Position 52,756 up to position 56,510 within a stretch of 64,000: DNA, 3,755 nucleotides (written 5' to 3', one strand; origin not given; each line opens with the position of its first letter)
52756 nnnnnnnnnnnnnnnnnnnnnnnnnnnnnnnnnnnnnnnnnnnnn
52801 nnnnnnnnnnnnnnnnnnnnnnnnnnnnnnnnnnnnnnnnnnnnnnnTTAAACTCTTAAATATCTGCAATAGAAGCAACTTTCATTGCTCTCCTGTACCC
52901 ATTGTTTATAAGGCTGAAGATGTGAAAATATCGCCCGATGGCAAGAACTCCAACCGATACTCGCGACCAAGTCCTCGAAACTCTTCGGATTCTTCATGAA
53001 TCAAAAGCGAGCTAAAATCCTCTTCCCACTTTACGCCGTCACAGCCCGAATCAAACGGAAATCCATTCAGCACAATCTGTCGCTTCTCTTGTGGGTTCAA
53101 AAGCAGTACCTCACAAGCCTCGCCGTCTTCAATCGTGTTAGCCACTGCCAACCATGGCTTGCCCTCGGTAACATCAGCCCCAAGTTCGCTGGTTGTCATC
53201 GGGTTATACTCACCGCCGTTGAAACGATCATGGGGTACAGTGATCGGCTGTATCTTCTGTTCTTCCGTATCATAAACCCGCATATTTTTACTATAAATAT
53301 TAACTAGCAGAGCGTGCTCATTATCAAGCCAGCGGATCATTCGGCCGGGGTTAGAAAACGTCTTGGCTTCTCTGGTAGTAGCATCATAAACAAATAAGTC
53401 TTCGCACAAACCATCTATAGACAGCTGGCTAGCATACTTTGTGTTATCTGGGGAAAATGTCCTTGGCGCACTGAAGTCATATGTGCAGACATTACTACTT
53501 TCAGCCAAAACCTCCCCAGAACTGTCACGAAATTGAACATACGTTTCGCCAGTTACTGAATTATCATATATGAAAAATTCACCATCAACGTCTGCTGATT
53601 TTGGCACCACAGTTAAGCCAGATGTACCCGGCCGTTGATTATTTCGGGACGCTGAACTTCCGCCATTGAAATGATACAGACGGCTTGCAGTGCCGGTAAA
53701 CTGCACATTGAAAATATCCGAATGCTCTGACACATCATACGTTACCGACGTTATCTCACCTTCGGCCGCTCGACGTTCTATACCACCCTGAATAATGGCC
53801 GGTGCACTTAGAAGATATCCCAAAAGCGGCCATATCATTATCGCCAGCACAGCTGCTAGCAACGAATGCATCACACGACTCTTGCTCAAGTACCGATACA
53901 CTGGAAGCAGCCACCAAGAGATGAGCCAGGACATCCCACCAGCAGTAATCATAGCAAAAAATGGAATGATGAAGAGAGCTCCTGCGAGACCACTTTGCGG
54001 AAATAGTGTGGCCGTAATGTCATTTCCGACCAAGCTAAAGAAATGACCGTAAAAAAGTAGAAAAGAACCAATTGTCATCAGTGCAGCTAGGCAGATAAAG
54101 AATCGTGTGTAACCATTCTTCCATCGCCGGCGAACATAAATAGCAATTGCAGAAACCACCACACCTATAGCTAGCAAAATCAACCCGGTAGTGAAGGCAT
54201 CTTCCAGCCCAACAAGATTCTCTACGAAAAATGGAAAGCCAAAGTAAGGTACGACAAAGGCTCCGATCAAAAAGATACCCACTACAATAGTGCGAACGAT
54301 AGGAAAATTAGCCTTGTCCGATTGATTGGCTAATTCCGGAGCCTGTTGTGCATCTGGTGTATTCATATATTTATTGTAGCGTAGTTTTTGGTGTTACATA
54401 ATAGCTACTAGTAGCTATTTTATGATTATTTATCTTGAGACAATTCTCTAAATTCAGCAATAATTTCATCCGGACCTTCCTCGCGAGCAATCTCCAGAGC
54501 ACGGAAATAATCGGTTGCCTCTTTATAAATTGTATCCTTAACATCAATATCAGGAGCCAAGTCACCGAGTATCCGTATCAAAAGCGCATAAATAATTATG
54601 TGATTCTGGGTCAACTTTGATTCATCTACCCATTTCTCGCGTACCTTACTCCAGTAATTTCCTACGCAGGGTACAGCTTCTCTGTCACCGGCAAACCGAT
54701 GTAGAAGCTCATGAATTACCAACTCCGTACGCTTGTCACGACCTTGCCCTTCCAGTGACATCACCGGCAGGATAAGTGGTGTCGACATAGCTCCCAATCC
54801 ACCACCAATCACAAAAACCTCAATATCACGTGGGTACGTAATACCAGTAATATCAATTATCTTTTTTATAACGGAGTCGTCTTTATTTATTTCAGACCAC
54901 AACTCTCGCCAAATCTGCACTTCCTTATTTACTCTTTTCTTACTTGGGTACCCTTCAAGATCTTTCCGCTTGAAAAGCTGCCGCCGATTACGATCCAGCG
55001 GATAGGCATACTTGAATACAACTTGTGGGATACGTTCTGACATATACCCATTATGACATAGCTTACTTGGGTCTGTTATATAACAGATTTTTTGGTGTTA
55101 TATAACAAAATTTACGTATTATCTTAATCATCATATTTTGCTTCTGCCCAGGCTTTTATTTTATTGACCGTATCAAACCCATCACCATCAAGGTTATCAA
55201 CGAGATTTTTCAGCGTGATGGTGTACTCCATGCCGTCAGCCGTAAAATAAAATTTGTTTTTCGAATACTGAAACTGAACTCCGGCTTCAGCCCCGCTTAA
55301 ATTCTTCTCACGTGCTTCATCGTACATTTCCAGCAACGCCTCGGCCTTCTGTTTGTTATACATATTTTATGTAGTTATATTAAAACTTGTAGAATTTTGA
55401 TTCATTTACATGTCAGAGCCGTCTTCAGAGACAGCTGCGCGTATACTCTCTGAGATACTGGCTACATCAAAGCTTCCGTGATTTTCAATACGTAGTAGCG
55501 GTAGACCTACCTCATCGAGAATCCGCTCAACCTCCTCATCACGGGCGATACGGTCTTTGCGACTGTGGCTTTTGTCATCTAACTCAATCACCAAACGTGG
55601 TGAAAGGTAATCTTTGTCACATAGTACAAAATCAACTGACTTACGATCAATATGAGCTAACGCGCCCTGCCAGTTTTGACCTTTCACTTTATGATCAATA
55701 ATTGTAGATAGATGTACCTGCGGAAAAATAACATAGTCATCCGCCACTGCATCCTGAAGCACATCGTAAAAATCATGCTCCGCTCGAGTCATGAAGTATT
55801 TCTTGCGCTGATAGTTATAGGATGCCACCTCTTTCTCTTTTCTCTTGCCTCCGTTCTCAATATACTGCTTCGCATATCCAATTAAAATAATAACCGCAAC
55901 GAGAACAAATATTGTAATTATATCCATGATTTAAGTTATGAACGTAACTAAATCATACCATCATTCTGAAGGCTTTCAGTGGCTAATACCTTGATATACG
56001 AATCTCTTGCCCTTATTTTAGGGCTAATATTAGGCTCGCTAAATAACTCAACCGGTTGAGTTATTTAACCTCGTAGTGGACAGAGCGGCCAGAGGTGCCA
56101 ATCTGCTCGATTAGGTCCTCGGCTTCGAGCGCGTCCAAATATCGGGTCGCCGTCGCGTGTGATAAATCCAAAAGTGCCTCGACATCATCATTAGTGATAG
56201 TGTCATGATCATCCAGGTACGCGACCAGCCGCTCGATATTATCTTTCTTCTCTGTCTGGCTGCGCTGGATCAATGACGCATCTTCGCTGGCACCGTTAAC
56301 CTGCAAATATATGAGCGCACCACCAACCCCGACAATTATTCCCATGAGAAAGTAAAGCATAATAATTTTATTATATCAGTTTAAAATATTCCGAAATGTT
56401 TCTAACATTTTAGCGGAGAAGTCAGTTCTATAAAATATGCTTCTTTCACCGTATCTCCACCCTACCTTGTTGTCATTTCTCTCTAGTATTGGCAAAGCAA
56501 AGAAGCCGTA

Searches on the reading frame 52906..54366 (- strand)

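Call 7: search_protein_families(library=pfam, proteins=[window:52906-54366:-], max_evalue=0.1)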
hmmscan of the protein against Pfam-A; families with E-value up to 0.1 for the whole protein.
window:52906-54366:- (486 aa): 2 families
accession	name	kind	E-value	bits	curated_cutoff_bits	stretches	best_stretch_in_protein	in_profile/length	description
PF00746.26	Gram_pos_anchor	-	0.079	13.4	20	0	56-81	14-39/43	LPXTG cell wall anchor motif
PF14235.11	DUF4337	-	0.084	13.5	27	0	56-98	115-157/161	Domain of unknown function (DUF4337)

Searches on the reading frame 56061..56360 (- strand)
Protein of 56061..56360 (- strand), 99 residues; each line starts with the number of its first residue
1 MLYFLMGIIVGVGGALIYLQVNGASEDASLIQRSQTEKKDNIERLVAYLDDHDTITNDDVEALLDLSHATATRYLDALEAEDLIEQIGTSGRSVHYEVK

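Call 14: search_protein_families(library=pfam, proteins=[window:56061-56360:-], max_evalue=0.01)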
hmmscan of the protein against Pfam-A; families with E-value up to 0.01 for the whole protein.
window:56061-56360:- (99 aa): 7 families
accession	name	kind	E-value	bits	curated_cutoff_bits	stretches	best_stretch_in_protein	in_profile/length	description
PF22168.2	DIP2311-like_C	-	1.6e-05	25.5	27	1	46-98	11-62/63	Transcriptional regulator DIP2311-like, C-terminal domain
PF01047.28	MarR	-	0.00013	22.2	24.6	1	47-85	10-48/59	MarR family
PF12802.13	MarR_2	-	0.00034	21.2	27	1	44-87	9-53/61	MarR family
PF13412.12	HTH_24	-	0.00038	20.4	21.9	1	43-85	6-48/48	Winged helix-turn-helix DNA-binding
PF08220.18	HTH_DeoR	-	0.0016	18.6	21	1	43-86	3-46/57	DeoR-like helix-turn-helix domain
PF09339.16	HTH_IclR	-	0.0017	18.6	22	1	48-86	11-50/52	IclR helix-turn-helix domain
PF25213.1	HVO_A0261_N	-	0.0026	18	35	1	53-87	23-57/86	HVO_A0261 N-terminal domain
